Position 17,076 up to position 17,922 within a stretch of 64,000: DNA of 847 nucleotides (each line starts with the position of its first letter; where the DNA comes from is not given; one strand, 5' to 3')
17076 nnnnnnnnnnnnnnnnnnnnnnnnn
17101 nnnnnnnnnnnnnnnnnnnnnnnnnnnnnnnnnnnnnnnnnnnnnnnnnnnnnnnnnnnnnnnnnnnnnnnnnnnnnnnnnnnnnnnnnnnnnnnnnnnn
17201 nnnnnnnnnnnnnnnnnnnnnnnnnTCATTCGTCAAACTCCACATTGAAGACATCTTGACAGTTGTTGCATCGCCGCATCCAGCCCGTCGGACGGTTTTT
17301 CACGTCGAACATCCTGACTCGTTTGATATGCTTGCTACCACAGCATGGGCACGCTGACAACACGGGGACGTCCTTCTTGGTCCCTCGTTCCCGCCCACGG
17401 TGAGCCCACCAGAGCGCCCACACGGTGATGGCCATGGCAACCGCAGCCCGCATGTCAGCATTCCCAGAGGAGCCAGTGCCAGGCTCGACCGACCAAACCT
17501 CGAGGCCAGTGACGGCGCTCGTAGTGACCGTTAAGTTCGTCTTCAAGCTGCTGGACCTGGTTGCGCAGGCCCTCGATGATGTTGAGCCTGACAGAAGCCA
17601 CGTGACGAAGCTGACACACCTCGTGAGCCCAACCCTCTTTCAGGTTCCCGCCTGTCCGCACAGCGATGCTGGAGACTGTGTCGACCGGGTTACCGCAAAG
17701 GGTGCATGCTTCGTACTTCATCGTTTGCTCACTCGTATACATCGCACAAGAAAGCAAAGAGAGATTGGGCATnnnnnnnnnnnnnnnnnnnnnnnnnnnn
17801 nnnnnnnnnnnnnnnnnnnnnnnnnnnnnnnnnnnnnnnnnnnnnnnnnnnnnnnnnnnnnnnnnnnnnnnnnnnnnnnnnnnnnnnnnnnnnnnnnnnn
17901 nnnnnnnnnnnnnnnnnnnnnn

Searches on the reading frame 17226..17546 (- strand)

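Call 3: search_protein_families(library=pfam, proteins=[window:17226-17546:-], max_evalue=1)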
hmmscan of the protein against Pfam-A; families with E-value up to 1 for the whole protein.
window:17226-17546:- (106 aa): 4 families
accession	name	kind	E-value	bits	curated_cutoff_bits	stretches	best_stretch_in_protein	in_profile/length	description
PF23451.1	Zn_ribbon_PaaD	-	0.0022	18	27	1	65-101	16-50/53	PaaD zinc beta ribbon domain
PF09297.16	Zn_ribbon_NUD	-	0.063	13.4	24.8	1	86-97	17-28/32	NADH pyrophosphatase zinc ribbon domain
PF09723.15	Zn_ribbon_8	-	0.2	12.2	34.4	1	62-77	25-40/41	Zinc ribbon domain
PF08772.16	Zn_ribbon_NOB1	-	0.57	10.8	24.9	0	66-79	26-39/72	Nin one binding (NOB1) Zn-ribbon like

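Call 4: search_protein_families(library=phrogs, proteins=[window:17226-17546:-], max_evalue=1)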
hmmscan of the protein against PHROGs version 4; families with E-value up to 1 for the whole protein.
window:17226-17546:- (106 aa): 5 families
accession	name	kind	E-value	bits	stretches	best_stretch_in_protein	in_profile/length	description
phrog_10675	-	unknown function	0.0052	18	1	65-104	7-45/98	-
phrog_6504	-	unknown function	0.01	17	1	65-103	9-47/61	-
phrog_13250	-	unknown function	0.046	14.9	1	27-74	29-77/80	-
phrog_403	-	DNA, RNA and nucleotide metabolism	0.081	12.8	1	62-99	263-300/321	DNA polymerase exonuclease subunit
phrog_1305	-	DNA, RNA and nucleotide metabolism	0.42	11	1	61-105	14-64/226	DNA binding protein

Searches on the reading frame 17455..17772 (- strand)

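Call 3: search_protein_families(library=pfam, proteins=[window:17455-17772:-], max_evalue=1)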
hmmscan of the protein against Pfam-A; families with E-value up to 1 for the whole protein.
window:17455-17772:- (105 aa): 1 family
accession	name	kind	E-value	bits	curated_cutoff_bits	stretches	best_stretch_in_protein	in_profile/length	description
PF25124.1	DUF7816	-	0.1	13.3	27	1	11-33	40-62/71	Domain of unknown function (DUF7816)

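Call 4: search_protein_families(library=phrogs, proteins=[window:17455-17772:-], max_evalue=1)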
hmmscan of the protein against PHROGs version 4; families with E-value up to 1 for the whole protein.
window:17455-17772:- (105 aa): 2 families
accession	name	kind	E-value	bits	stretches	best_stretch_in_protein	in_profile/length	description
phrog_33068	-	unknown function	0.2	12.8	1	64-89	32-57/58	-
phrog_11565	-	unknown function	0.45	11.8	1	20-51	7-34/57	-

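Call 79: search_protein_families(library=ncbifam, proteins=[window:17455-17772:-], max_evalue=1)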
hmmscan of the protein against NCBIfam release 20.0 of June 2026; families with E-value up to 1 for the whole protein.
window:17455-17772:- (105 aa): 0 families
